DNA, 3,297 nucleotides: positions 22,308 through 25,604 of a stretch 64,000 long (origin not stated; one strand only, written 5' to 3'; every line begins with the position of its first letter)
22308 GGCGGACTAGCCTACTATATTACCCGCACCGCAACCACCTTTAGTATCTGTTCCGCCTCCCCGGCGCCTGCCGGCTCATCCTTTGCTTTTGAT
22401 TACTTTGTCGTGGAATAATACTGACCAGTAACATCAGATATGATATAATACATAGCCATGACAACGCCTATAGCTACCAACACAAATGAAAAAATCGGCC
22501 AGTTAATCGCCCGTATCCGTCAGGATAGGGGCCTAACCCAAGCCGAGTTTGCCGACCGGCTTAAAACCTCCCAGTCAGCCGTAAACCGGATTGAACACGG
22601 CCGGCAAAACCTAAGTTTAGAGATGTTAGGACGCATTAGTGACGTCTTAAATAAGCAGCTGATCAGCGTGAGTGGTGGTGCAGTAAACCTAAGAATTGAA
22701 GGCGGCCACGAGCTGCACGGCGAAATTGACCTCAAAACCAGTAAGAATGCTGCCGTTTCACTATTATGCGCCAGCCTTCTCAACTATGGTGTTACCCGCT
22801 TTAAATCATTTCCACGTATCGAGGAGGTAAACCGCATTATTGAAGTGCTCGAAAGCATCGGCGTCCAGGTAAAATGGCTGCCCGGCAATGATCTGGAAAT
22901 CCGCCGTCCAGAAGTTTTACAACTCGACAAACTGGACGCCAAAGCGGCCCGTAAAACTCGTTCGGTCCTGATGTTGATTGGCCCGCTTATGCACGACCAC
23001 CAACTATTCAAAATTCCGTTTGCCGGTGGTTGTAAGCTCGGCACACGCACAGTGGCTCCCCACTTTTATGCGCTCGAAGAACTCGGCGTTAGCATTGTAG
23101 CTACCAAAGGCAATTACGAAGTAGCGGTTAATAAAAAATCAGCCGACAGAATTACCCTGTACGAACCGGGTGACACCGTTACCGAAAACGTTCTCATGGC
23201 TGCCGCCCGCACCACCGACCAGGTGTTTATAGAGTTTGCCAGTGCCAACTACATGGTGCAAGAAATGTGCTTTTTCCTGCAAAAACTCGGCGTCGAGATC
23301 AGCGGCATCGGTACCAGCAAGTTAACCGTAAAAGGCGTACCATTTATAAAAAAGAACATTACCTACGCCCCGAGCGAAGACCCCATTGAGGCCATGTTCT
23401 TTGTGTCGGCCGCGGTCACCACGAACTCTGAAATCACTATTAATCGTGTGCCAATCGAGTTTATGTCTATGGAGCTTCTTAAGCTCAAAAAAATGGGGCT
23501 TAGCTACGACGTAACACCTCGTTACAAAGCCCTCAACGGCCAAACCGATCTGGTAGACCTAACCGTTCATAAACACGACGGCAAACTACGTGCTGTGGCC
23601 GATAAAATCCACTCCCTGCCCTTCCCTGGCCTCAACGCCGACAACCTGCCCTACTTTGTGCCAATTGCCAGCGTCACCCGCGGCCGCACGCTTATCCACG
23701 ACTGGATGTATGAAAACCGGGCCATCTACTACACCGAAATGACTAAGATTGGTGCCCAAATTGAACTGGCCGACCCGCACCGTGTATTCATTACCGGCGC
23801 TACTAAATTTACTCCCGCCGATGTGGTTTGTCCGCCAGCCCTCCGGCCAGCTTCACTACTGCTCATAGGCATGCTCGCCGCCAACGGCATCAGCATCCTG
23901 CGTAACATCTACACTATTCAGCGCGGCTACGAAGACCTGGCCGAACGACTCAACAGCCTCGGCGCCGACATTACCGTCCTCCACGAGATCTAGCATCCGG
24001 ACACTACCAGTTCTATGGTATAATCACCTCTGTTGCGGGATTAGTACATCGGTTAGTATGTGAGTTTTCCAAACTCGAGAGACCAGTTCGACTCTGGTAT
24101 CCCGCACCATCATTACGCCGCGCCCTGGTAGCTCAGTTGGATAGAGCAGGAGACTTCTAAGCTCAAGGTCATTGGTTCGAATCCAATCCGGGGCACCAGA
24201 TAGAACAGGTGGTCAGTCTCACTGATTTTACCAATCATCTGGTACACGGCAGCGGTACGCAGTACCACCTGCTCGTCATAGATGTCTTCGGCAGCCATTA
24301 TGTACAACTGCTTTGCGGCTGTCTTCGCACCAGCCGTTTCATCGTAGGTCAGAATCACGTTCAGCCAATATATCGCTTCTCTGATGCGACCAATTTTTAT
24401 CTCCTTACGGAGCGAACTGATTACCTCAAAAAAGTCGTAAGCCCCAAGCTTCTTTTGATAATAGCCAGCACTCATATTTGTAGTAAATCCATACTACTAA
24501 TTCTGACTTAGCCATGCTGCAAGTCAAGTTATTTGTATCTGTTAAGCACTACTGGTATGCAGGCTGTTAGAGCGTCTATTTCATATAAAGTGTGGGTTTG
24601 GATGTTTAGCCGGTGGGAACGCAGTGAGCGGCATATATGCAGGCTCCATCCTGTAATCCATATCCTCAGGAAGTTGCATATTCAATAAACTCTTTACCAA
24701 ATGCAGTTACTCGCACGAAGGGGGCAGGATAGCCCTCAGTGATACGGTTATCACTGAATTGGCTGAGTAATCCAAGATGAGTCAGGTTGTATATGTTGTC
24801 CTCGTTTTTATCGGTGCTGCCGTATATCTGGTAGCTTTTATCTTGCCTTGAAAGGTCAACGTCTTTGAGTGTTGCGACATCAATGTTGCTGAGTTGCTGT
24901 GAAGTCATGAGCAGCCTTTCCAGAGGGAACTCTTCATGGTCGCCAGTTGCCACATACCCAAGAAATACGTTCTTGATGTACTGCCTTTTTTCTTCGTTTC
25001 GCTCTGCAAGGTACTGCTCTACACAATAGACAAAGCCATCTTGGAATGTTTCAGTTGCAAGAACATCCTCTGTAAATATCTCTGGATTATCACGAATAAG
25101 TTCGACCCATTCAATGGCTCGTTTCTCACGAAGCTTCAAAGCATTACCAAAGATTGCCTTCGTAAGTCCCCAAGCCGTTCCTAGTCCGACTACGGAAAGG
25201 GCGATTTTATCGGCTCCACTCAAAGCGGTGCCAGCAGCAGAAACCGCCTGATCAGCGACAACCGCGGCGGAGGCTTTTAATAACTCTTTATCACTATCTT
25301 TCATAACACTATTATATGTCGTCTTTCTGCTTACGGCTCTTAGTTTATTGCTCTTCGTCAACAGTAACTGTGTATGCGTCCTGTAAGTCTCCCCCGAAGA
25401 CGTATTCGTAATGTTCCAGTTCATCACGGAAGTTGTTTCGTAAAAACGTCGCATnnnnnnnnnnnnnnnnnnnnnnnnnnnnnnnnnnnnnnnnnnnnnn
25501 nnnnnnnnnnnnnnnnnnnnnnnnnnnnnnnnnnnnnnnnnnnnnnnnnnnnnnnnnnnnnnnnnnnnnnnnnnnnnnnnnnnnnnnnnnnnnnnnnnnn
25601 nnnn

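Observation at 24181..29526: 5.3-kb AT-rich island bounded by an 18-bp direct repeat of the tRNA-Arg 3' end, without an integrase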

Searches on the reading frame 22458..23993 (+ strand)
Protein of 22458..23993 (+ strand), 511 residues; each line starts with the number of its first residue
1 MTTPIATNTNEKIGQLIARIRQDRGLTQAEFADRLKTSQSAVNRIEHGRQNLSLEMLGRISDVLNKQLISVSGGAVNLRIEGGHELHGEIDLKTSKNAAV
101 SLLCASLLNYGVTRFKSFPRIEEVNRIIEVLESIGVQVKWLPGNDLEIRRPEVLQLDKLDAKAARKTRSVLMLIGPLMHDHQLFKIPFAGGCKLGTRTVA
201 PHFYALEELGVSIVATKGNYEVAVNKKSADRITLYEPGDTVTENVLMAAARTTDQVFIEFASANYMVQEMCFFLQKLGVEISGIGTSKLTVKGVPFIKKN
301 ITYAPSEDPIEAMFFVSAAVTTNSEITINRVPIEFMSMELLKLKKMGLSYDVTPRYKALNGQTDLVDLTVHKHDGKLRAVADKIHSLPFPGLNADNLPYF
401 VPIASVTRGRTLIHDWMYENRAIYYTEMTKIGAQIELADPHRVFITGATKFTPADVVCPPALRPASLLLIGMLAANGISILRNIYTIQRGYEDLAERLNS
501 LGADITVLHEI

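Call 7: search_protein_families(library=pfam, proteins=[window:22458-23993:+], max_evalue=0.1)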
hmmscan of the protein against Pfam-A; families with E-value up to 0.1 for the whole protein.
window:22458-23993:+ (511 aa): 12 families
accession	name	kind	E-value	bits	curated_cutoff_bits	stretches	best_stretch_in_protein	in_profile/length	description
PF00275.25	EPSP_synthase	-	2.6e-42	145.4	22.8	1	81-498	2-417/417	EPSP synthase (3-phosphoshikimate 1-carboxyvinyltransferase)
PF01381.28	HTH_3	-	1.3e-13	51.1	23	1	17-67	1-51/55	Helix-turn-helix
PF13560.12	HTH_31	-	2.7e-10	40.9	27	1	13-64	2-54/64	Helix-turn-helix domain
PF12844.13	HTH_19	-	2.4e-05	24.6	30.2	1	14-61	1-48/64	Helix-turn-helix domain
PF13744.12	HTH_37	-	0.00013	22.2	27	1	12-51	18-57/80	Helix-turn-helix domain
PF13443.12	HTH_26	-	0.00074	20.2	22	1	19-66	4-52/63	Cro/C1-type HTH DNA-binding domain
PF22495.2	HTH_92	-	0.003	17.3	27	1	19-50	2-33/45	RsaL-like HTH domain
PF08279.18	HTH_11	-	0.0035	17.6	25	0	15-44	4-34/55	HTH domain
PF04545.22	Sigma70_r4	-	0.0035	17.3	24.1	1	21-47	16-42/50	Sigma-70, region 4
PF12802.13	MarR_2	-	0.022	15.4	27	1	20-45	15-40/61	MarR family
PF13412.12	HTH_24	-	0.025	14.6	21.9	1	14-44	6-36/48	Winged helix-turn-helix DNA-binding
PF13413.12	HTH_25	-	0.086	13.1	24.6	0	18-49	3-34/62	Helix-turn-helix domain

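Call 9: find_related_loci(query=window:22458-23993:+, collection=genome_contigs, flank=10000)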
Query window:22458-23993:+ (511 aa) in genome_contigs; peptide patterns used: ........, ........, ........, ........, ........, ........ (x = any residue, [..] = any of these).
250 stretches matched a pattern; 218 encode a relative of the query (tblastn E <= 1e-3); the best 80 are kept; 80 distinct loci.
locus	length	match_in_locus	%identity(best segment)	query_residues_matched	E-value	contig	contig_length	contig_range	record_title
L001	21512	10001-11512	87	8-511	0e+0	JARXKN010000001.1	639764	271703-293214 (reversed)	MAG: Patescibacteria group bacterium isolate bin06 NODE_1_length_639764_cov_25.474178, whole genome shotgun sequence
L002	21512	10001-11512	88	8-511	0e+0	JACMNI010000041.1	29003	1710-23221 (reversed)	MAG: Candidatus Saccharibacteria bacterium isolate LF-bin-156 FL-bin-156-contig-k141_1990066, whole genome shotgun seque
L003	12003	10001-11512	82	8-511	0e+0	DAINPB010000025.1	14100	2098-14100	MAG TPA_asm: Candidatus Saccharibacteria bacterium isolate CTOTU10859 NODE_1012_length_14100_cov_6.032111, whole genome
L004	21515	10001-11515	82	7-511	0e+0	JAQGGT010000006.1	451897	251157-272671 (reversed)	MAG: Candidatus Saccharibacteria bacterium isolate RYN_414 scaffold_152058, whole genome shotgun sequence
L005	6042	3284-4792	82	9-511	0e+0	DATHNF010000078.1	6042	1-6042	MAG TPA_asm: Verrucomicrobiia bacterium isolate SMAG_U12651 k141_5118552, whole genome shotgun sequence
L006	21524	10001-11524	80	4-511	0e+0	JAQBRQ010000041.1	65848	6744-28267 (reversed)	MAG: Candidatus Saccharibacteria bacterium isolate RYN_405 scaffold_2873729, whole genome shotgun sequence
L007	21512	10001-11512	81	8-511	0e+0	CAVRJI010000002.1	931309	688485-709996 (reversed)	MAG: uncultured bacterium isolate MFD01275.bin.1.111 genome assembly, contig: contig_12920, whole genome shotgun sequenc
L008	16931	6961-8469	80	9-511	0e+0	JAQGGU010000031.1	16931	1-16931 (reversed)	MAG: Candidatus Saccharibacteria bacterium isolate RYN_415 scaffold_3096892, whole genome shotgun sequence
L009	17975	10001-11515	79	7-511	0e+0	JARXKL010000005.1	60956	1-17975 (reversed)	MAG: Patescibacteria group bacterium isolate bin04 NODE_116_length_60956_cov_15.869707, whole genome shotgun sequence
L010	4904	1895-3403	80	9-511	0e+0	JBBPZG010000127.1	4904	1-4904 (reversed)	MAG: Candidatus Saccharimonadales bacterium isolate bin.36 bin.36_S4Ck141_198605_length_4904_cov_7.9889, whole genome sh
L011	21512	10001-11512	82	8-511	0e+0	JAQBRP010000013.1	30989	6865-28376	MAG: Candidatus Saccharibacteria bacterium isolate RYN_403 scaffold_513538, whole genome shotgun sequence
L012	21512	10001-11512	79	8-511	0e+0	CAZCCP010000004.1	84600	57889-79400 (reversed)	MAG TPA_asm: uncultured Candidatus Saccharibacteria bacterium isolate SRP200132_co1_638 genome assembly, contig: NODE_33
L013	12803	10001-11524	78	4-511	0e+0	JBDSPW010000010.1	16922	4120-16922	MAG: Candidatus Saccharimonadales bacterium isolate cluster1_bin.472 k127_9496859, whole genome shotgun sequence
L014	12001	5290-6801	80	8-511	0e+0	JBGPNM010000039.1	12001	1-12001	MAG: Candidatus Saccharimonadia bacterium isolate OBJ_0618_7090110_214 k141_127986_length_12001_cov_13.1992, whole genom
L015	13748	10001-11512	79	8-511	0e+0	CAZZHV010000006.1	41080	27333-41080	MAG TPA_asm: uncultured Candidatus Saccharibacteria bacterium isolate SRP200132_co1_55 genome assembly, contig: NODE_157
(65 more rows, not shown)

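Call 84: search_protein_families(library=pfam, proteins=[L002:16623-18197:-, L002:18242-19420:+, L002:19716-20024:+, L002:20213-20632:-, L002:20793-21308:+, L001:12418-13338:-, L001:13485-14678:+, L001:14668-15231:-], max_evalue=0.001)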
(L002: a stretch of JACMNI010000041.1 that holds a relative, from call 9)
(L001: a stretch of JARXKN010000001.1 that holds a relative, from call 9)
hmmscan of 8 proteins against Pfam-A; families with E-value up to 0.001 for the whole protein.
L002:16623-18197:- (524 aa): 2 families
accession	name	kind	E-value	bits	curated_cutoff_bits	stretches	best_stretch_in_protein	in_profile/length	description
PF02913.24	FAD-oxidase_C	-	1.3e-36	127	21.2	1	263-509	3-247/248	FAD linked oxidases, C-terminal domain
PF01565.28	FAD_binding_4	-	8.5e-31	107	26.4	1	31-169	1-135/139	FAD binding domain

L002:18242-19420:+ (392 aa): 5 families
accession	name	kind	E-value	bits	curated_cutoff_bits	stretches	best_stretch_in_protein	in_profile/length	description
PF07992.20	Pyr_redox_2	-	5.1e-38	131.6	26.1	1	6-304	2-291/291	Pyridine nucleotide-disulphide oxidoreductase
PF00070.33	Pyr_redox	-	1.3e-07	32.5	22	1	152-227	1-69/82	Pyridine nucleotide-disulphide oxidoreductase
PF01946.23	Thi4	-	2.8e-05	23.9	26.2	0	8-40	21-53/235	Thi4 family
PF13450.12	NAD_binding_8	-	7.8e-05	23.3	21.9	0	9-34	1-25/68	NAD(P)-binding Rossmann-like domain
PF13454.12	NAD_binding_9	-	0.00028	21.3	21.8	0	8-51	1-45/155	FAD-NAD(P)-binding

L002:19716-20024:+ (102 aa): 0 families

L002:20213-20632:- (139 aa): 0 families

L002:20793-21308:+ (171 aa): 1 family
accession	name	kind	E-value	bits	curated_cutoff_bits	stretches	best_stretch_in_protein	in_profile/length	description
PF00293.34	NUDIX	-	1.3e-10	41.8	21.1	1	39-152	8-125/134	NUDIX domain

L001:12418-13338:- (306 aa): 0 families

L001:13485-14678:+ (397 aa): 1 family
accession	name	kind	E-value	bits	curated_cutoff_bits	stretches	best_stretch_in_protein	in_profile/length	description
PF10094.14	DUF2332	-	1.5e-05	25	25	1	136-183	95-142/334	Uncharacterized protein conserved in bacteria (DUF2332)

L001:14668-15231:- (187 aa): 0 families

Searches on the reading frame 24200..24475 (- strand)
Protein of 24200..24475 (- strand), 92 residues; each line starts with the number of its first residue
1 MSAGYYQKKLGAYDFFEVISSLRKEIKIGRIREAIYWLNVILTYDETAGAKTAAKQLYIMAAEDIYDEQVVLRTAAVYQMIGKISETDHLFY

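Call 7: search_protein_families(library=pfam, proteins=[window:24200-24475:-], max_evalue=0.1)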
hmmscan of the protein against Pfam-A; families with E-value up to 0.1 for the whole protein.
window:24200-24475:- (92 aa): 0 families

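Call 8: search_protein_families(library=padloc, proteins=[window:24200-24475:-], max_evalue=0.1)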
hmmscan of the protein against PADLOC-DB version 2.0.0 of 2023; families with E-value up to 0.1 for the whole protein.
window:24200-24475:- (92 aa): 0 families

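Call 15: search_protein_families(library=phrogs, proteins=[window:24200-24475:-], max_evalue=0.1)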
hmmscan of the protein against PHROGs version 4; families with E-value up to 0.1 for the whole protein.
window:24200-24475:- (92 aa): 1 family
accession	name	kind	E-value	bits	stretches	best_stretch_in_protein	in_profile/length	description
phrog_10144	-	unknown function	0.036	15.2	0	9-26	16-33/51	-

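Call 16: search_protein_families(library=ncbifam, proteins=[window:24200-24475:-], max_evalue=0.1)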
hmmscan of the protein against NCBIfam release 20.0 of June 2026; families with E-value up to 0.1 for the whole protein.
window:24200-24475:- (92 aa): 1 family
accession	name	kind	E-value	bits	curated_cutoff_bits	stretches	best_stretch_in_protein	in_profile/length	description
NF011289.0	PRK14700.1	equivalog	0.0014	17.9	570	1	13-68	124-177/300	recombination factor protein RarA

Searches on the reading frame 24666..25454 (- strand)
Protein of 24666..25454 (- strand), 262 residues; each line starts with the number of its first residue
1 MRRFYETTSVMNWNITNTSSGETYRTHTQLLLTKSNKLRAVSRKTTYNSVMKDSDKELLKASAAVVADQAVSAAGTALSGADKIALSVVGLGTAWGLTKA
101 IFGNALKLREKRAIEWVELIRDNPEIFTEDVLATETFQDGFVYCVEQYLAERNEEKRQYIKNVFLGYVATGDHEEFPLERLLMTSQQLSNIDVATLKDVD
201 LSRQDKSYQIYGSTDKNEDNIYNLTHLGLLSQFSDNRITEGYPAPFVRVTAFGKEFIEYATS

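Call 7: search_protein_families(library=pfam, proteins=[window:24666-25454:-], max_evalue=0.1)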
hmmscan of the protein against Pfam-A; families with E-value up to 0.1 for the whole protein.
window:24666-25454:- (262 aa): 0 families

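Call 8: search_protein_families(library=padloc, proteins=[window:24666-25454:-], max_evalue=0.1)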
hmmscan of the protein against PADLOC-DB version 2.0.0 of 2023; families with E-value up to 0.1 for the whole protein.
window:24666-25454:- (262 aa): 0 families

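Call 15: search_protein_families(library=phrogs, proteins=[window:24666-25304:-], max_evalue=0.1)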
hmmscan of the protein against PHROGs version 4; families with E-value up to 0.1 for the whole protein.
window:24666-25304:- (212 aa): 0 families

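Call 16: search_protein_families(library=ncbifam, proteins=[window:24666-25304:-], max_evalue=0.1)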
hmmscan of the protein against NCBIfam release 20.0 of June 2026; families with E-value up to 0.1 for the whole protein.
window:24666-25304:- (212 aa): 1 family
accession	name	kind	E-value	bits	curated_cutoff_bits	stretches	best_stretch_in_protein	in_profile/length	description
NF052359.1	HolPaseNeis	equivalog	0.0029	17.3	400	1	67-115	133-181/221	histidinol-phosphatase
